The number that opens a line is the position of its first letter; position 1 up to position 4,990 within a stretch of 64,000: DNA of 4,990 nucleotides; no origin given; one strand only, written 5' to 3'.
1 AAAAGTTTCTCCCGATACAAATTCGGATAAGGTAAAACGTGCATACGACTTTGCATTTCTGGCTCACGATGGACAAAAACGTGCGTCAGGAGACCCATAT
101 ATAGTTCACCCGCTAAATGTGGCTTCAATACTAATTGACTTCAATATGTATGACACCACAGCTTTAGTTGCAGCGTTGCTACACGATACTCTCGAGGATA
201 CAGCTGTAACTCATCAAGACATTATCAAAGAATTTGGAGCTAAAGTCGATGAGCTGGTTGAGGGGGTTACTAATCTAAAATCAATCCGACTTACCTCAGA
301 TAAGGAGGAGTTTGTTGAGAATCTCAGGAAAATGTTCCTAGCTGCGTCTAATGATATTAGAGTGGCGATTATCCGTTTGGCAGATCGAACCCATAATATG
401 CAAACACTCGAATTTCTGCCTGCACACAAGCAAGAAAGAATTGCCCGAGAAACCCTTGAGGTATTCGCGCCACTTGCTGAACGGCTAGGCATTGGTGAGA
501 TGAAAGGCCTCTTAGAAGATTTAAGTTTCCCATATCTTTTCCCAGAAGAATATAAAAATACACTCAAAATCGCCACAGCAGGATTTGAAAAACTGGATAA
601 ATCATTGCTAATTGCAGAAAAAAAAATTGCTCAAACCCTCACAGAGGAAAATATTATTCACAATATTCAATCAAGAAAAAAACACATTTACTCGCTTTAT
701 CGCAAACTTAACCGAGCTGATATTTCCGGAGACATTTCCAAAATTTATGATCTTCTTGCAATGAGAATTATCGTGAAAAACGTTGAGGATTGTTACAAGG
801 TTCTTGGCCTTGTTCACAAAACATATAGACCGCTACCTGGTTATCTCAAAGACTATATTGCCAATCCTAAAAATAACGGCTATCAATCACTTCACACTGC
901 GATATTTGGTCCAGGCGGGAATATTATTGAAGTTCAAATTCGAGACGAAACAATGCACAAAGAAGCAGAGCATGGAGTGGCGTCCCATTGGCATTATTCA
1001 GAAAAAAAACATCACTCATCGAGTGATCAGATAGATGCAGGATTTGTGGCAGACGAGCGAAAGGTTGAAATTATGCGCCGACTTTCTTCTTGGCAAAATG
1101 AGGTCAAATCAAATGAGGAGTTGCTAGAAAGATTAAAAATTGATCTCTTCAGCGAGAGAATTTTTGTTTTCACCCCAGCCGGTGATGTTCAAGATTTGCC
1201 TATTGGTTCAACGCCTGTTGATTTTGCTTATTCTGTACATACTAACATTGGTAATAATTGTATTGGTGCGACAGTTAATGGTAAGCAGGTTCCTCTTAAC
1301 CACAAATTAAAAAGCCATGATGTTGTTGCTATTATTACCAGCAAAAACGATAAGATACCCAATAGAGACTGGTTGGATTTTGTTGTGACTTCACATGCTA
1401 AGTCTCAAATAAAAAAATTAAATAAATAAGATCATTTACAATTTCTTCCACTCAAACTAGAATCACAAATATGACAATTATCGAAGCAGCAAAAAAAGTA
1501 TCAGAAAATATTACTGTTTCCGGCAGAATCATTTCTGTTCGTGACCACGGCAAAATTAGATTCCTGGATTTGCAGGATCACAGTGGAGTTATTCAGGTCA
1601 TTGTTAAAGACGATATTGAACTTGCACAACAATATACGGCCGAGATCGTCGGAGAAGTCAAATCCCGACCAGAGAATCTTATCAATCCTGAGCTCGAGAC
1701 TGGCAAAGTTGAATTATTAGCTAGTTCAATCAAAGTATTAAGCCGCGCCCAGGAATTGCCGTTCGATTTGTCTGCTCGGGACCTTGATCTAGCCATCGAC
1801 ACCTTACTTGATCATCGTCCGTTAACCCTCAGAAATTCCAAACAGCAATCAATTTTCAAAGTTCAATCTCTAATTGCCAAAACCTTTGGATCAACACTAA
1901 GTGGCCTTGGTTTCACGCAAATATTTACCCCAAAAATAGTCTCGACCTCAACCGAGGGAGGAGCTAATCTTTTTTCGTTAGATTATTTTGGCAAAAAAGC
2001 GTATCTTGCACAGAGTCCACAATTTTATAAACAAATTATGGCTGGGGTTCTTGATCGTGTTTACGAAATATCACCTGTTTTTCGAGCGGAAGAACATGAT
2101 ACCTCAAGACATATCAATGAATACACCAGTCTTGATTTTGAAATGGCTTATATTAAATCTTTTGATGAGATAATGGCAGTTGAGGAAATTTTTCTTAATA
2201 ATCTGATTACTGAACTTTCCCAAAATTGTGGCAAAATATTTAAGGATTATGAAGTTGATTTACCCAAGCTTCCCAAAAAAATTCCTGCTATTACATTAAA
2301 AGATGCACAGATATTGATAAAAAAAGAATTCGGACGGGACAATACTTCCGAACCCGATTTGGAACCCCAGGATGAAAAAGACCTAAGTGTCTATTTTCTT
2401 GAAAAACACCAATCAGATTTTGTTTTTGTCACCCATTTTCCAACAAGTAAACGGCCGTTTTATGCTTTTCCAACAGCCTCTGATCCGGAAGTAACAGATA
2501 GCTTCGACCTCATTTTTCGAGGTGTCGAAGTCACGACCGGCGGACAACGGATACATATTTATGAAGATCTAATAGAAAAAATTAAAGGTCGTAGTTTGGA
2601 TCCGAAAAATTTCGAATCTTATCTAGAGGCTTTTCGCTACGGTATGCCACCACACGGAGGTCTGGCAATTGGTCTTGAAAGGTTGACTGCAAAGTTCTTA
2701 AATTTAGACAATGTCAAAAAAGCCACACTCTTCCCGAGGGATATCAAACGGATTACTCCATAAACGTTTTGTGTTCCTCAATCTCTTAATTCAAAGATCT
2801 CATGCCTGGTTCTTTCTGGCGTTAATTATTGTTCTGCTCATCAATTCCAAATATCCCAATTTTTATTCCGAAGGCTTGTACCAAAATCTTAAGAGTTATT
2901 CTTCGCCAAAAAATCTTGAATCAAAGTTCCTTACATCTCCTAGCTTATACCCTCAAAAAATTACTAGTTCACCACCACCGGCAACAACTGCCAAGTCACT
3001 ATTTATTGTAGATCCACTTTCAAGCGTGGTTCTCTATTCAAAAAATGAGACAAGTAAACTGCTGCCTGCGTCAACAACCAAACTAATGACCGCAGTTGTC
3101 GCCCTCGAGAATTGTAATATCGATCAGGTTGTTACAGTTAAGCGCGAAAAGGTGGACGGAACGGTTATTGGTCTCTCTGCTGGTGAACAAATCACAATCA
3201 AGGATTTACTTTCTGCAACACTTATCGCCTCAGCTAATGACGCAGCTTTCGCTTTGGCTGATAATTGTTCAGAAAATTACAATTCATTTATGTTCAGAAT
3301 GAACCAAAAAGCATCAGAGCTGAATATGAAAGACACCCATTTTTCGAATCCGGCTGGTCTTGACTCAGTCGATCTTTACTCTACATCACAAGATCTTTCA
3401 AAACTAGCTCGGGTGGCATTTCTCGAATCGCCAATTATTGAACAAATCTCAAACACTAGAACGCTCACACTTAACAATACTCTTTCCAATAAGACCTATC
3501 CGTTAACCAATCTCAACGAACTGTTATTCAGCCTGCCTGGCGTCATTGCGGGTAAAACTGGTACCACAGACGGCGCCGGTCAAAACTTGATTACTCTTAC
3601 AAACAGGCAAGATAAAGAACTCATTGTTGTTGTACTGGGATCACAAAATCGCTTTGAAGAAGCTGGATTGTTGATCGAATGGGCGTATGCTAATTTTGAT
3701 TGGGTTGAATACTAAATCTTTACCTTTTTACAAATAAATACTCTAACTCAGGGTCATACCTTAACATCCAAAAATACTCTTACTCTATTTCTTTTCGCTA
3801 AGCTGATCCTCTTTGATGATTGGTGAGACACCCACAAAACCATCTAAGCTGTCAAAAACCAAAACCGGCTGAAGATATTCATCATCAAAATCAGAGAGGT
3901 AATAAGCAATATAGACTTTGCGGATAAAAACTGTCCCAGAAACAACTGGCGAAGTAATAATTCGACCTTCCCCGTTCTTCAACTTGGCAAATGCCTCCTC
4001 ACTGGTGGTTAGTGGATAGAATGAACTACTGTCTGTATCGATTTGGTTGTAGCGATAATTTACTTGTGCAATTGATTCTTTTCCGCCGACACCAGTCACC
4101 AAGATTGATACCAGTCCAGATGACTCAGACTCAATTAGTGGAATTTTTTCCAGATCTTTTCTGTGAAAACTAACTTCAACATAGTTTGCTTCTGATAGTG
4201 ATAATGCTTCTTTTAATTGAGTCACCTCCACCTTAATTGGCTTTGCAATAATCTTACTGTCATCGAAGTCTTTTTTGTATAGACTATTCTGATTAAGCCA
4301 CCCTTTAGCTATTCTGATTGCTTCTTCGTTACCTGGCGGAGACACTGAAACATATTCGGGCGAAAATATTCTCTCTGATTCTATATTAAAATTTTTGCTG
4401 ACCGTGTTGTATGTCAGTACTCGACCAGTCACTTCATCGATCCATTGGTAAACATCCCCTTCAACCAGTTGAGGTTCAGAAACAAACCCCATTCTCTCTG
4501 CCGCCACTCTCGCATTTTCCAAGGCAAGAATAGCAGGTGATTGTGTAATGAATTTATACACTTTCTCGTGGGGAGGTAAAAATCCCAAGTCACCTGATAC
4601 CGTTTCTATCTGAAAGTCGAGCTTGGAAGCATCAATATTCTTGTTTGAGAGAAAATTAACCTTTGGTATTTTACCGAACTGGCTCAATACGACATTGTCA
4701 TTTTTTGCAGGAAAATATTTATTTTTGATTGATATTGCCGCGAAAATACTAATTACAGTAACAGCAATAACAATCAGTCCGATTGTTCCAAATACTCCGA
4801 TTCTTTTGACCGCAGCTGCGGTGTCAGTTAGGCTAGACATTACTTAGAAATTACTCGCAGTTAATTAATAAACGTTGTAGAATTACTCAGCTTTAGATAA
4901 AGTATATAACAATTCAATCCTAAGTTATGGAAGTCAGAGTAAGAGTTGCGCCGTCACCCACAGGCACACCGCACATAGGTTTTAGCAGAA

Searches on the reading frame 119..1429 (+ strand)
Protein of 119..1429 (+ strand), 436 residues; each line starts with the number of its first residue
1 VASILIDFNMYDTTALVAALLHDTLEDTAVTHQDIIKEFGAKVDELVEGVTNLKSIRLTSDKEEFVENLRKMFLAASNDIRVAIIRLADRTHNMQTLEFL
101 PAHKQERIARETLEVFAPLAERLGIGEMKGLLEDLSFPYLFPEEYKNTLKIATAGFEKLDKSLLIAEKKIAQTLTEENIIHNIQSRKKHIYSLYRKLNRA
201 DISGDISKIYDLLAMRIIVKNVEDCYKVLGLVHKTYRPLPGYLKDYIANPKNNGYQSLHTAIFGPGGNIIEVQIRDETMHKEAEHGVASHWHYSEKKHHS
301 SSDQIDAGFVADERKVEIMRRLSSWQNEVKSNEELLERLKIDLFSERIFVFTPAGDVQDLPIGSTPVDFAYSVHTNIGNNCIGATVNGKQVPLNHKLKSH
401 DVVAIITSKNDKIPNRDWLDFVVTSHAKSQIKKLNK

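Call 15: search_protein_families(library=ncbifam, proteins=[window:119-1429:+], max_evalue=0.1)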
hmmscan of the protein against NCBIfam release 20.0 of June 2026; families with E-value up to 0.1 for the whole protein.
window:119-1429:+ (436 aa): 8 families
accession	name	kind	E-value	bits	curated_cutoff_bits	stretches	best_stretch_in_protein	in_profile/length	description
TIGR00691.1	spoT_relA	subfamily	2.5e-163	545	499.2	1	2-434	28-448/687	RelA/SpoT family protein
NF008303.0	PRK11092.1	equivalog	1.8e-130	436.3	947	1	2-435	53-474/702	bifunctional GTP diphosphokinase/guanosine-3',5'-bis pyrophosphate 3'-pyrophosphohydrolase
NF008124.0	PRK10872.1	equivalog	1.3e-110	371.1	728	1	2-433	63-494/744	GTP diphosphokinase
NF053588.1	GTPPhKinYjbM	equivalog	4.7e-08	33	320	1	175-280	32-146/201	GTP diphosphokinase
NF007171.0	PRK09602.1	subfamily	2.9e-06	26.4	387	1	360-408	346-396/397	YchF-related putative GTPase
TIGR04552.1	TIGR04552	subfamily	4.8e-05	22.8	125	1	270-299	315-344/352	TIGR04552 family protein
TIGR04562.1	TIGR04562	subfamily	6.9e-05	22.2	140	1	270-299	319-348/356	TIGR04552 family protein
NF008911.0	PRK12275.1-2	subfamily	0.044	14.3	137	0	143-198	60-116/118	hypothetical protein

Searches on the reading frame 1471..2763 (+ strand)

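Call 15: search_protein_families(library=ncbifam, proteins=[window:1471-2763:+], max_evalue=0.1)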
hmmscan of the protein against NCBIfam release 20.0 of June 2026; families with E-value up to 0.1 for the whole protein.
window:1471-2763:+ (430 aa): 18 families
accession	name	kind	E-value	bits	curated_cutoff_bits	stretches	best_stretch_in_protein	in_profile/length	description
NF003483.0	PRK05159.1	equivalog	8.1e-154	512.7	353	1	6-430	11-438/438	aspartate--tRNA(Asn) ligase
TIGR00458.1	aspS_nondisc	equivalog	1.3e-113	380.2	368.4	1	9-430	10-428/428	aspartate--tRNA(Asn) ligase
TIGR00457.1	asnS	equivalog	2.4e-68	231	342.6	1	4-429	8-454/455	asparagine--tRNA ligase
NF003037.0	PRK03932.1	equivalog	3.1e-65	220.9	414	1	6-429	11-450/451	asparagine--tRNA ligase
NF001750.0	PRK00476.1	equivalog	2e-63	214.6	443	2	7-251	14-267/590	aspartate--tRNA ligase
TIGR00459.1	aspS_bact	equivalog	1.8e-58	198.3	373.85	2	8-303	13-294/586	aspartate--tRNA ligase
NF005052.0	PRK06462.1-1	equivalog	1.9e-38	132.4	368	1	119-423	39-345/353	asparagine synthetase A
TIGR00499.1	lysS_bact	equivalog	5.9e-37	127.4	427.6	1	8-422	50-490/496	lysine--tRNA ligase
NF005054.0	PRK06462.1-4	equivalog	2.9e-36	125.2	309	1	118-423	14-310/318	asparagine synthetase A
NF001756.1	PRK00484.1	subfamily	6.6e-36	124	468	1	7-423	47-484/488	lysine--tRNA ligase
NF009460.0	PRK12820.1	equivalog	1.3e-32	112.8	1379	2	8-249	32-286/723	bifunctional aspartyl-tRNA synthetase/aspartyl/glutamyl-tRNA amidotransferase subunit C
NF002821.0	PRK02983.1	equivalog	7.2e-26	90.5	742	2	7-228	655-879/1102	bifunctional lysylphosphatidylglycerol synthetase/lysine--tRNA ligase LysX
NF009101.0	PRK12445.1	subfamily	2.6e-23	82.3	1026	2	13-265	67-321/505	lysine--tRNA ligase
TIGR00462.1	genX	equivalog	3.6e-15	56.2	286.9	1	174-419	52-302/304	EF-P lysine aminoacylase EpmA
NF006828.0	PRK09350.1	equivalog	8.1e-15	54.9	264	1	174-424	68-323/325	elongation factor P--(R)-beta-lysine ligase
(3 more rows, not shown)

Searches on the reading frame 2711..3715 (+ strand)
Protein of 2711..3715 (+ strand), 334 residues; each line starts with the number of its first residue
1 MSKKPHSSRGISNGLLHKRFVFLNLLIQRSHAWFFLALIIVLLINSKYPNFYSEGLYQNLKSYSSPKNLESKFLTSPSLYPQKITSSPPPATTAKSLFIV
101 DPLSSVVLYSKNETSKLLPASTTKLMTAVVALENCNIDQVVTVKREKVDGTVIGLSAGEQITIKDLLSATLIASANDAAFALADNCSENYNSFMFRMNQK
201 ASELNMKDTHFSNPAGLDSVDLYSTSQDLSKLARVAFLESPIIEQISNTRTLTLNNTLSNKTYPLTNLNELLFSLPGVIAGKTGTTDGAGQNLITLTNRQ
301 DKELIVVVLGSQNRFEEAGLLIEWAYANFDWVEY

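Call 15: search_protein_families(library=ncbifam, proteins=[window:2711-3715:+], max_evalue=0.1)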
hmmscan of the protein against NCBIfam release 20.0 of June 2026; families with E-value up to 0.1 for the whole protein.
window:2711-3715:+ (334 aa): 11 families
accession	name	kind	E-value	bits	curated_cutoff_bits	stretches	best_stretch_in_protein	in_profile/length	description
NF008489.0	PRK11397.1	equivalog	1.2e-33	116.5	610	1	86-333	29-287/389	serine-type D-Ala-D-Ala carboxypeptidase DacD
NF008668.0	PRK11669.1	equivalog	5.3e-32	111.2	294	1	90-315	39-267/316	D-alanyl-D-alanine endopeptidase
NF007445.0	PRK10001.1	equivalog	8.9e-30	103.7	765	1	73-332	19-288/400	serine-type D-Ala-D-Ala carboxypeptidase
NF000471.1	vanY_of_D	exception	6.5e-25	88.1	625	1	41-315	45-341/354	transpeptidase-like D-Ala-D-Ala carboxypeptidase VanY-D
NF038258.2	PBP4_Staph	exception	1.6e-23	83.1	500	1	106-306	52-273/366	penicillin-binding protein PBP4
NF008059.0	PRK10793.1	equivalog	1.3e-20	73.5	694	1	90-332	42-295/403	D-alanyl-D-alanine carboxypeptidase DacA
NF038273.1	strep_PBP3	exception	2.6e-18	66.2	490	1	92-329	26-292/407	D-alanyl-D-alanine carboxypeptidase PBP3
NF033103.1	bla_class_A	equivalog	9e-05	21.7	200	1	111-311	28-233/257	class A beta-lactamase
TIGR00666.1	PBP4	equivalog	0.0025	16.6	107.8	1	105-136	2-33/397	D-alanyl-D-alanine carboxypeptidase/D-alanyl-D-alanine endopeptidase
NF041812.1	class_D_Cupria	exception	0.018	14.5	420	1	114-229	68-175/278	OXA-1206 family carbapenem-hydrolyzing class D beta-lactamase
NF033140.0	blaZ_mecC_type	exception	0.025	14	600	1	110-187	52-134/283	mecC-type penicillin-hydrolyzing class A beta-lactamase BlaZ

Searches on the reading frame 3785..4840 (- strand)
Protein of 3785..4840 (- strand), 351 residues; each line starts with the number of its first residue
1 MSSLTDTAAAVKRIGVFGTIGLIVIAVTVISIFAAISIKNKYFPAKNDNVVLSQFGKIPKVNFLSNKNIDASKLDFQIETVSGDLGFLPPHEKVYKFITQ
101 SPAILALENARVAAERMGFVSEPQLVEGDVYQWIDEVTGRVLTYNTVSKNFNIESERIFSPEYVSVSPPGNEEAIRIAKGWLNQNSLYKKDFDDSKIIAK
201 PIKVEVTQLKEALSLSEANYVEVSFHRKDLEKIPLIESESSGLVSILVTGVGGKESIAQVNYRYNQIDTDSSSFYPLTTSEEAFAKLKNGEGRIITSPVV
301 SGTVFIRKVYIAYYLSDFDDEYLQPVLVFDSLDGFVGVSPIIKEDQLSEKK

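Call 15: search_protein_families(library=ncbifam, proteins=[window:3785-4840:-], max_evalue=0.1)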
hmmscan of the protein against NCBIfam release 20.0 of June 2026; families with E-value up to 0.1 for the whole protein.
window:3785-4840:- (351 aa): 0 families

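Call 42: search_protein_families(library=pfam, proteins=[window:3785-4840:-], max_evalue=1)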
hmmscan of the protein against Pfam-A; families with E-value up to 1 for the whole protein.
window:3785-4840:- (351 aa): 1 family
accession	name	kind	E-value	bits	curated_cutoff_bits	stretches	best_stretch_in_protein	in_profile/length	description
PF15820.10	ECSCR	-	0.12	12.7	27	1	6-41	14-50/104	Endothelial cell-specific chemotaxis regulator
